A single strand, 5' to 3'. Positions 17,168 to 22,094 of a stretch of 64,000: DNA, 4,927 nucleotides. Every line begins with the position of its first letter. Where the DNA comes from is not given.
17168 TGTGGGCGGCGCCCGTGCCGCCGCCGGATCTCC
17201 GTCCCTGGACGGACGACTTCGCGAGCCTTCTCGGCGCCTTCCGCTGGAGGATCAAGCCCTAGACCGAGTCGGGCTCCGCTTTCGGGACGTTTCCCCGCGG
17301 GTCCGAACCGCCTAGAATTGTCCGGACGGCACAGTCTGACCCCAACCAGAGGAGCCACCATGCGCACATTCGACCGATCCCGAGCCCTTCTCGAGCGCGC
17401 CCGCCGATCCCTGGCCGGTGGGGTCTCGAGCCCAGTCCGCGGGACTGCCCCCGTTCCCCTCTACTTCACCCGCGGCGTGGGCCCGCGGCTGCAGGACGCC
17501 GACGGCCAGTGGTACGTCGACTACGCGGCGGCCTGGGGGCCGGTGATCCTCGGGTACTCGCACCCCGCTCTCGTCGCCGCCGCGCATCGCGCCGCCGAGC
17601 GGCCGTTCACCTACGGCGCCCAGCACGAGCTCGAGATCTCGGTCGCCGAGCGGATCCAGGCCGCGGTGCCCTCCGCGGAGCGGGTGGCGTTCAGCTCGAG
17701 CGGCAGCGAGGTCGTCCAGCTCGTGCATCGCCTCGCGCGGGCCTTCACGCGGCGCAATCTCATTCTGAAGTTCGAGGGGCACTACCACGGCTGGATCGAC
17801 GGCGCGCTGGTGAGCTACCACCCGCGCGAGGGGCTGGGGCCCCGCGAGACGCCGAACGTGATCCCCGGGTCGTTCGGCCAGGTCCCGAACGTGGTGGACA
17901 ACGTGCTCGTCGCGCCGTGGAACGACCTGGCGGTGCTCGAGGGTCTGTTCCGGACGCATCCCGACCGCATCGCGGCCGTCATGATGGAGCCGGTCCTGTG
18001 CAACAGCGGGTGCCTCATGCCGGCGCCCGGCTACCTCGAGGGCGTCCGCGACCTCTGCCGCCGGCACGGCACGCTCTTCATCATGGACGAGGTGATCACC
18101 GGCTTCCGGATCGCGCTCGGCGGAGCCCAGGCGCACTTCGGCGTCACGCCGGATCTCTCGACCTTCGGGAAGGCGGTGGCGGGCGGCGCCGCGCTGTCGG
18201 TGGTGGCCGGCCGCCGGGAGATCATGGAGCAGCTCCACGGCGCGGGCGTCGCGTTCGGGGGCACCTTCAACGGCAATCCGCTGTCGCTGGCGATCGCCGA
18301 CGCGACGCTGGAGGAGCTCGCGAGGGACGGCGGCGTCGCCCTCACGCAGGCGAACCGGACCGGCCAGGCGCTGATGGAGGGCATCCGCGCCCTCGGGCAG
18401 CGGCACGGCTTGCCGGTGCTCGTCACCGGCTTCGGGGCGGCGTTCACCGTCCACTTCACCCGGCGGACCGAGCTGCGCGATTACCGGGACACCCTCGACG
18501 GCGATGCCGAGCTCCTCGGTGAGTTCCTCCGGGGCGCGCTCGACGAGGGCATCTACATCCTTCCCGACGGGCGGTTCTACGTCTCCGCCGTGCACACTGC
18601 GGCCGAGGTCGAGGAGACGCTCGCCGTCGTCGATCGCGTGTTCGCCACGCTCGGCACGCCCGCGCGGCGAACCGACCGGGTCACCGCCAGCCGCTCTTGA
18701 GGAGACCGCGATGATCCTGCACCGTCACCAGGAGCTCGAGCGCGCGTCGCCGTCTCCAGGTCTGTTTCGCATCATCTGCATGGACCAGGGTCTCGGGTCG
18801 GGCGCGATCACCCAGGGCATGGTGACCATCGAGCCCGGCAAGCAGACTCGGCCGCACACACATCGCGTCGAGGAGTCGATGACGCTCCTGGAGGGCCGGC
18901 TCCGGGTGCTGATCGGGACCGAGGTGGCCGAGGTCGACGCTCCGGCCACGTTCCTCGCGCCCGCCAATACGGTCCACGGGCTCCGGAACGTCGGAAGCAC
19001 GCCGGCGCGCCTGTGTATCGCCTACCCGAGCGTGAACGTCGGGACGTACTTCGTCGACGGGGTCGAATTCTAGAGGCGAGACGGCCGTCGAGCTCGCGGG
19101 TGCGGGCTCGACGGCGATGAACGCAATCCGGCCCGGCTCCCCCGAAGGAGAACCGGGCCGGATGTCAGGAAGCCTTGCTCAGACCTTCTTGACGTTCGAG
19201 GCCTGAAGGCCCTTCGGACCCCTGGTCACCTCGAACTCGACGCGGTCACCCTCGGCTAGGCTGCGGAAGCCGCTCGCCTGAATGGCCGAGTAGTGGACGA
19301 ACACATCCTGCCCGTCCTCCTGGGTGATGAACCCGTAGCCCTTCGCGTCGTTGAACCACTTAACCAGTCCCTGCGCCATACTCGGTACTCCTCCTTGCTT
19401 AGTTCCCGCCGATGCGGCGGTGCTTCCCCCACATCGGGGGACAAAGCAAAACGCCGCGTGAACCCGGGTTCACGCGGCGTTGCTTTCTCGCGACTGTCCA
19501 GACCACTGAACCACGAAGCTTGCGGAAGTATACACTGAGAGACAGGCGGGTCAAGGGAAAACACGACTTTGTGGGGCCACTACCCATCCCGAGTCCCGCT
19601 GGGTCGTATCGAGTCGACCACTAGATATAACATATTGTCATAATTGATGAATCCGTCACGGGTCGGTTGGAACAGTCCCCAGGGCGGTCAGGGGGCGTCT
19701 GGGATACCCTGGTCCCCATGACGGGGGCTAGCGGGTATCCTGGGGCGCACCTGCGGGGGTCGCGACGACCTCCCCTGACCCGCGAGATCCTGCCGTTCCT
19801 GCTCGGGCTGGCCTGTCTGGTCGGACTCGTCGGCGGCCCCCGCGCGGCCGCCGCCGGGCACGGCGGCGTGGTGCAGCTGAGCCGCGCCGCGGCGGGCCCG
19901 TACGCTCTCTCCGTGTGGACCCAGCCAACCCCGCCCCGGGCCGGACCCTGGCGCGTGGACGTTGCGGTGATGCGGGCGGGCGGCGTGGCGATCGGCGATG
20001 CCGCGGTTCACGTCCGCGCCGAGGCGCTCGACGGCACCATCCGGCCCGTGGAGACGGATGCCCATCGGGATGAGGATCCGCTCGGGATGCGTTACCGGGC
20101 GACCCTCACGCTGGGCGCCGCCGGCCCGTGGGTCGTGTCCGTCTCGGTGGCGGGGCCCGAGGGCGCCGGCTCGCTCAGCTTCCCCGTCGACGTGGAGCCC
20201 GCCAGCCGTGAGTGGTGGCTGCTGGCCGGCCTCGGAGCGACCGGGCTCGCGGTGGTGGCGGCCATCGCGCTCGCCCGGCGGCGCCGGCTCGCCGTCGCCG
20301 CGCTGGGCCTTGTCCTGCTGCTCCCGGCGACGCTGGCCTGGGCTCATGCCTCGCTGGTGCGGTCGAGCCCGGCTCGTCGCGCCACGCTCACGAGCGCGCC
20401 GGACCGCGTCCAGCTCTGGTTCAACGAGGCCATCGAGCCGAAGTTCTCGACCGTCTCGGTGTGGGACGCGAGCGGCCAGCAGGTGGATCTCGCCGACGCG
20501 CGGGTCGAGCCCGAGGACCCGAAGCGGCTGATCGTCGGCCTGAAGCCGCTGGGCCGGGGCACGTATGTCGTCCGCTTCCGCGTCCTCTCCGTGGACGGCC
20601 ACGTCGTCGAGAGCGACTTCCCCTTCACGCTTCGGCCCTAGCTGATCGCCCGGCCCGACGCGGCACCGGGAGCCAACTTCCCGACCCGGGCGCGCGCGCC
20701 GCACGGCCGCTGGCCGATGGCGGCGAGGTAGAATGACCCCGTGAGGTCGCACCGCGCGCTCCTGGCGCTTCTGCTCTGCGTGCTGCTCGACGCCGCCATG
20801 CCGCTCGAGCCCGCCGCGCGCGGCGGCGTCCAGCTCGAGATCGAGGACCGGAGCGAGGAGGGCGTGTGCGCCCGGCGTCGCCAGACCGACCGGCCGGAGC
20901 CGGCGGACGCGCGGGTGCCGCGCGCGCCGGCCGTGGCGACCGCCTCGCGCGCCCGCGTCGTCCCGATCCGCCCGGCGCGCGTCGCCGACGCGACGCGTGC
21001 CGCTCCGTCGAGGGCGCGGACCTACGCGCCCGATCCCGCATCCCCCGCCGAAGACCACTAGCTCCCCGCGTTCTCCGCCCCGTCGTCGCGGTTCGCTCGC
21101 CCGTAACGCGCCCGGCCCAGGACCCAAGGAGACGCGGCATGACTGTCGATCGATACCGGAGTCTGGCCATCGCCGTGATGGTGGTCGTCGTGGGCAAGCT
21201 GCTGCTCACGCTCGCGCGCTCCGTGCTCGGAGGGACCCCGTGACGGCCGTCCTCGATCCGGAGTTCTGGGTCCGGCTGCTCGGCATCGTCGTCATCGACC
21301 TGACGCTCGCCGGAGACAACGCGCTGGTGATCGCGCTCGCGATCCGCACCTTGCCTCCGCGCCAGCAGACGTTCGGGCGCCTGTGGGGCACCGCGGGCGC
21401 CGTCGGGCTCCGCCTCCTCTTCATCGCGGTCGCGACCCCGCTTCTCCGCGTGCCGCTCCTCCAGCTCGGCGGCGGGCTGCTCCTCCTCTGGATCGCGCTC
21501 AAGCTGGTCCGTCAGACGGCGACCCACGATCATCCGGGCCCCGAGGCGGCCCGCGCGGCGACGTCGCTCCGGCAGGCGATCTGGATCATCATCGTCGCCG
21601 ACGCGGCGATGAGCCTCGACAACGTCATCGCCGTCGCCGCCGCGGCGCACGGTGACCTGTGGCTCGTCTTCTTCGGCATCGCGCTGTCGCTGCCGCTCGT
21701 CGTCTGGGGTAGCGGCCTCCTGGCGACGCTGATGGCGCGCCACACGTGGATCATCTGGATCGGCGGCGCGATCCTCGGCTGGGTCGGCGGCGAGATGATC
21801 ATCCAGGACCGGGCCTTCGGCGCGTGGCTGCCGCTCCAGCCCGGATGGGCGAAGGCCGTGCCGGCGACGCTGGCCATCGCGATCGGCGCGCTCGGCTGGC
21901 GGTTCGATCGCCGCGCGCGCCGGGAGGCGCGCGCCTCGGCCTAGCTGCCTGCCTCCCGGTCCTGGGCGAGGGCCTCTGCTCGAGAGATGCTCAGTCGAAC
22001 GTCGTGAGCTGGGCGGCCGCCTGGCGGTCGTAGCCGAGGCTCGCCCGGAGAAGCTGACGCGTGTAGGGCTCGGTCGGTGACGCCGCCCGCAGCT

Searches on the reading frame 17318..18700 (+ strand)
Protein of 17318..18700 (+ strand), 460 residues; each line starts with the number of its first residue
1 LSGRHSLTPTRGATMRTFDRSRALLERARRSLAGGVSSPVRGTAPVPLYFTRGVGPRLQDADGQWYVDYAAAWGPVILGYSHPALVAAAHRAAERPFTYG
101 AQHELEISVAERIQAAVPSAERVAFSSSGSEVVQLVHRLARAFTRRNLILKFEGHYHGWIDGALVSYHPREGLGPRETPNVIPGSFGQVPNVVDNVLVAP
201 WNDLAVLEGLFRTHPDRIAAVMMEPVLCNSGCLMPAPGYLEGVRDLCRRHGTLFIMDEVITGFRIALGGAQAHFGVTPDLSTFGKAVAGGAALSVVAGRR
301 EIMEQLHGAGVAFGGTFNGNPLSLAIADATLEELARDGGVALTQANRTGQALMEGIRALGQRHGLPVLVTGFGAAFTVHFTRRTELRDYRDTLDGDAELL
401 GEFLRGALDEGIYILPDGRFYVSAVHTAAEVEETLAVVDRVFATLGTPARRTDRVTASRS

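Call 36: search_protein_families(library=pfam, proteins=[window:17318-18700:+], max_evalue=0.0001)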
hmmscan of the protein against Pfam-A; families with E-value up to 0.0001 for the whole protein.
window:17318-18700:+ (460 aa): 1 family
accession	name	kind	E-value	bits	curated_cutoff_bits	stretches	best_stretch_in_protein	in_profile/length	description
PF00202.27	Aminotran_3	-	1.2e-65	222.2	30.5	1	43-435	6-396/403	Aminotransferase class-III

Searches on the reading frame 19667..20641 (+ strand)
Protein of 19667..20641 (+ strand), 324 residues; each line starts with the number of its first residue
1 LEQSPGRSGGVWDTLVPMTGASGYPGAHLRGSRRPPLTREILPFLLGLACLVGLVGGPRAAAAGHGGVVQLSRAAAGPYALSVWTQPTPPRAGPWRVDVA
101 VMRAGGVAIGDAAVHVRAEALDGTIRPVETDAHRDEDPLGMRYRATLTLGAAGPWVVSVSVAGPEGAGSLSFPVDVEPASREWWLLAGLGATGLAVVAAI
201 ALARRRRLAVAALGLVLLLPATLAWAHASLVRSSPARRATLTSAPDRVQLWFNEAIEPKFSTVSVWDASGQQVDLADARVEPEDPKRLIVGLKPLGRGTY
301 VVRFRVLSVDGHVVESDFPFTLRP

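Call 36: search_protein_families(library=pfam, proteins=[window:19667-20641:+], max_evalue=0.0001)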
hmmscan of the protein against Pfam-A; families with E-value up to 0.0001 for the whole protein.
window:19667-20641:+ (324 aa): 1 family
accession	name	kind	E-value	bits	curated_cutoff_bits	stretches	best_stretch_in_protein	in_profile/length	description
PF04234.18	CopC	-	1.2e-24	87.6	23.3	1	227-322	1-92/92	CopC domain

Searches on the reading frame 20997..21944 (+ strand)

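Call 36: search_protein_families(library=pfam, proteins=[window:20997-21944:+], max_evalue=0.0001)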
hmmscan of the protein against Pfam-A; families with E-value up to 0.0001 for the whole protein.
window:20997-21944:+ (315 aa): 1 family
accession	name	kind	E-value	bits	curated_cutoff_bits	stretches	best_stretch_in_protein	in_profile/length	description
PF03741.22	TerC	-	3.4e-48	164.2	27.8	1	97-270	3-177/178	Integral membrane protein TerC family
